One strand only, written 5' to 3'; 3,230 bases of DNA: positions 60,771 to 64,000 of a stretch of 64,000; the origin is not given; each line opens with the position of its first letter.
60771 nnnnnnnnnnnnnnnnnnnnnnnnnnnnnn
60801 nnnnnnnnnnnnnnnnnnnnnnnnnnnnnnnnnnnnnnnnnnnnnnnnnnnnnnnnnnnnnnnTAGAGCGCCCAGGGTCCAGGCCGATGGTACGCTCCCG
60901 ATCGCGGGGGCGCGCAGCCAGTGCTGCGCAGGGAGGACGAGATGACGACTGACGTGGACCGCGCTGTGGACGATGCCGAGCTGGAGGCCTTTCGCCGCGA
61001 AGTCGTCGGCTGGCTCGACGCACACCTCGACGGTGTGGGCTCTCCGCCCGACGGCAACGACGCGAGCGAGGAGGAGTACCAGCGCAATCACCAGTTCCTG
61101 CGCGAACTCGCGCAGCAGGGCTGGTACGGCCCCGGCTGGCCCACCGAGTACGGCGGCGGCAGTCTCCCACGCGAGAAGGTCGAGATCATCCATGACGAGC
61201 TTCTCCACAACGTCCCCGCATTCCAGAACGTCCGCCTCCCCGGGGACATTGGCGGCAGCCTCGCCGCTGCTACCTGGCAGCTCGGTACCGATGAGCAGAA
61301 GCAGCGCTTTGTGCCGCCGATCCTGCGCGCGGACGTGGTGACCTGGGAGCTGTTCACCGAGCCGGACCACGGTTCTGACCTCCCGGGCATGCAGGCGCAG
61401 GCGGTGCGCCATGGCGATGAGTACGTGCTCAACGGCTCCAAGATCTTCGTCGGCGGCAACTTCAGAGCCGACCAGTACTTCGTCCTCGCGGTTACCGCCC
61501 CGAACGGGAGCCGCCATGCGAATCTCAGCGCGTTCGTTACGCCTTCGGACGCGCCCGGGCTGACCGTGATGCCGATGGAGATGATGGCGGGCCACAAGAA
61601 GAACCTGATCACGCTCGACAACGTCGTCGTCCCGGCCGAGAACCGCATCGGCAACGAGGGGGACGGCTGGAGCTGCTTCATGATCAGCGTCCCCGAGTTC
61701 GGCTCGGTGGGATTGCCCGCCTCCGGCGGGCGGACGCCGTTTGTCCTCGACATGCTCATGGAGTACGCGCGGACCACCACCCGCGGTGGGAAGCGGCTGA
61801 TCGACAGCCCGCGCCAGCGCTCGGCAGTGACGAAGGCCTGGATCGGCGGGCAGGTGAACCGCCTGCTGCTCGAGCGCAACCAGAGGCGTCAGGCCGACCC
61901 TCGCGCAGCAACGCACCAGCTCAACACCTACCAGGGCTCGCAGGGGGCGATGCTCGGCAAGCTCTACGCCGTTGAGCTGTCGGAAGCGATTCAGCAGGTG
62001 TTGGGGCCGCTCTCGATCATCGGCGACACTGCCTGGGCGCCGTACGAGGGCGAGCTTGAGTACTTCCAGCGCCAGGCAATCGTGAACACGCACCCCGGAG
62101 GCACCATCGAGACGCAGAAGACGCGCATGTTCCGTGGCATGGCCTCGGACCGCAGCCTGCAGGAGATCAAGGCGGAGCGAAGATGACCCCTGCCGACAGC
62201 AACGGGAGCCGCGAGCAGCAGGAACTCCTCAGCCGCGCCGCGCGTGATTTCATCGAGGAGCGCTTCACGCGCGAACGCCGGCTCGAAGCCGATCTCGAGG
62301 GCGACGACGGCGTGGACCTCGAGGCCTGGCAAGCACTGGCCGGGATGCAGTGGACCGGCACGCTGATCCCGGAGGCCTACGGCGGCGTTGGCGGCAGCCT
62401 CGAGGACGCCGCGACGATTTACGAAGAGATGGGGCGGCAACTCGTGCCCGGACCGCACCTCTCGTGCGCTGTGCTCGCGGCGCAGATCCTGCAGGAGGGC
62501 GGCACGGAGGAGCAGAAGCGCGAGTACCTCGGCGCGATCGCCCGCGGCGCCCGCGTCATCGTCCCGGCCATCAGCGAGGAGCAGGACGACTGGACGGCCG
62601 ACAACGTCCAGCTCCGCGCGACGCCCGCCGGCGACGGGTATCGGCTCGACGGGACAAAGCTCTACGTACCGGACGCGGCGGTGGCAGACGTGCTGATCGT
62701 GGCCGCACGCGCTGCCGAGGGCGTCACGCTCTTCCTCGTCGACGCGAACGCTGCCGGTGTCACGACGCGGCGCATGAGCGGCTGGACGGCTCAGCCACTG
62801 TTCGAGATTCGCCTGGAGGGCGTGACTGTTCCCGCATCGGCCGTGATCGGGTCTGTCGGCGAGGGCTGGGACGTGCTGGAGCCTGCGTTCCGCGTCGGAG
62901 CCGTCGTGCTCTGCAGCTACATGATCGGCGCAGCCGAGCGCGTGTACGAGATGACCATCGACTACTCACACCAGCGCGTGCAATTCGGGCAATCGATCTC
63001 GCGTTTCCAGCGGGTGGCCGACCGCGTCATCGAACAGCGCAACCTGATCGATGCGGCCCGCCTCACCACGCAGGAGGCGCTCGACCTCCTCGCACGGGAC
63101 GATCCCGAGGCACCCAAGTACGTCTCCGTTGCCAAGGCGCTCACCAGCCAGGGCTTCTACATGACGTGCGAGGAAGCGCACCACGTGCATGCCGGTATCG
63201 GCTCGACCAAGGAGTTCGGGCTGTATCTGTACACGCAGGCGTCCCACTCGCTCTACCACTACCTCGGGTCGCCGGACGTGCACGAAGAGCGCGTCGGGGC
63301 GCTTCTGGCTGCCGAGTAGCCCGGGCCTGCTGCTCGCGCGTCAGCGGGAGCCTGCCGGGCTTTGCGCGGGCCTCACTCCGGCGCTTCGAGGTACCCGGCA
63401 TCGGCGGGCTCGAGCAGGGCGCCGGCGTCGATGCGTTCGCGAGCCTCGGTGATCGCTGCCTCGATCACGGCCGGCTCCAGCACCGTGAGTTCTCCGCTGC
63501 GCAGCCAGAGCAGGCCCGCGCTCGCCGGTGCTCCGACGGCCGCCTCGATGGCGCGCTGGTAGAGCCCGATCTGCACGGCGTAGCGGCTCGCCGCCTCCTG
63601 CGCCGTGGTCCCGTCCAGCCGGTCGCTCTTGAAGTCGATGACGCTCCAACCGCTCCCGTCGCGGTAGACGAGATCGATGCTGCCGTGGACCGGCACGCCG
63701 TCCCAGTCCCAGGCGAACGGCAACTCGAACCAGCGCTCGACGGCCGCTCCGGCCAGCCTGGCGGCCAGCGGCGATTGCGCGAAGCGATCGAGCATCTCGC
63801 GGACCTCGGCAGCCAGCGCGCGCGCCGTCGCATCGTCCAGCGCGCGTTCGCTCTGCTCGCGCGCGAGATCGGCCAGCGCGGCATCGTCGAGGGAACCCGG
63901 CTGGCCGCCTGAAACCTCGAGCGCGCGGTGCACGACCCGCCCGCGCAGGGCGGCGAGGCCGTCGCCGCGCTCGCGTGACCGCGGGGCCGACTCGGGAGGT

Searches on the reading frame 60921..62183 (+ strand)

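Call 26: search_protein_families(library=pfam, proteins=[window:60921-62183:+], max_evalue=0.00001)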
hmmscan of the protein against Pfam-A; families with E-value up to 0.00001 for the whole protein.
window:60921-62183:+ (421 aa): 2 families
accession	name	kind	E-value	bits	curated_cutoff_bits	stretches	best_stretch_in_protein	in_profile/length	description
PF02770.24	Acyl-CoA_dh_M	-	1.2e-15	57.9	33.3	1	145-227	4-86/97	Acyl-CoA dehydrogenase, middle domain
PF02771.21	Acyl-CoA_dh_N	-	7.3e-11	42.9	22.9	1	20-136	3-111/113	Acyl-CoA dehydrogenase, N-terminal domain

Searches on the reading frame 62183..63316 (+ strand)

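Call 26: search_protein_families(library=pfam, proteins=[window:62183-63316:+], max_evalue=0.00001)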
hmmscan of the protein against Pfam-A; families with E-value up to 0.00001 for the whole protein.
window:62183-63316:+ (378 aa): 4 families
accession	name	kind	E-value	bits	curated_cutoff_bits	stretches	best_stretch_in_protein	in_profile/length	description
PF00441.29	Acyl-CoA_dh_1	-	5.3e-21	75.8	22.4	1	226-372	1-146/150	Acyl-CoA dehydrogenase, C-terminal domain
PF02771.21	Acyl-CoA_dh_N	-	1.5e-18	67.6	22.9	1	11-122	2-112/113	Acyl-CoA dehydrogenase, N-terminal domain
PF02770.24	Acyl-CoA_dh_M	-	2e-10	41.2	33.3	1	129-212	3-95/97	Acyl-CoA dehydrogenase, middle domain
PF08028.16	Acyl-CoA_dh_2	-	2.6e-06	28.2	22.7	1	242-308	2-74/134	Acyl-CoA dehydrogenase, C-terminal domain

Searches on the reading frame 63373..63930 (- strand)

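Call 26: search_protein_families(library=pfam, proteins=[window:63373-63930:-], max_evalue=0.00001)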
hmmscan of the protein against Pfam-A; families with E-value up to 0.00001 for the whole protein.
window:63373-63930:- (185 aa): 1 family
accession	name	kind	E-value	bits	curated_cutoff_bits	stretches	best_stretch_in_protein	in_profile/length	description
PF12705.13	PDDEXK_1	-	3.1e-12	47.4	22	1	1-163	42-207/247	PD-(D/E)XK nuclease superfamily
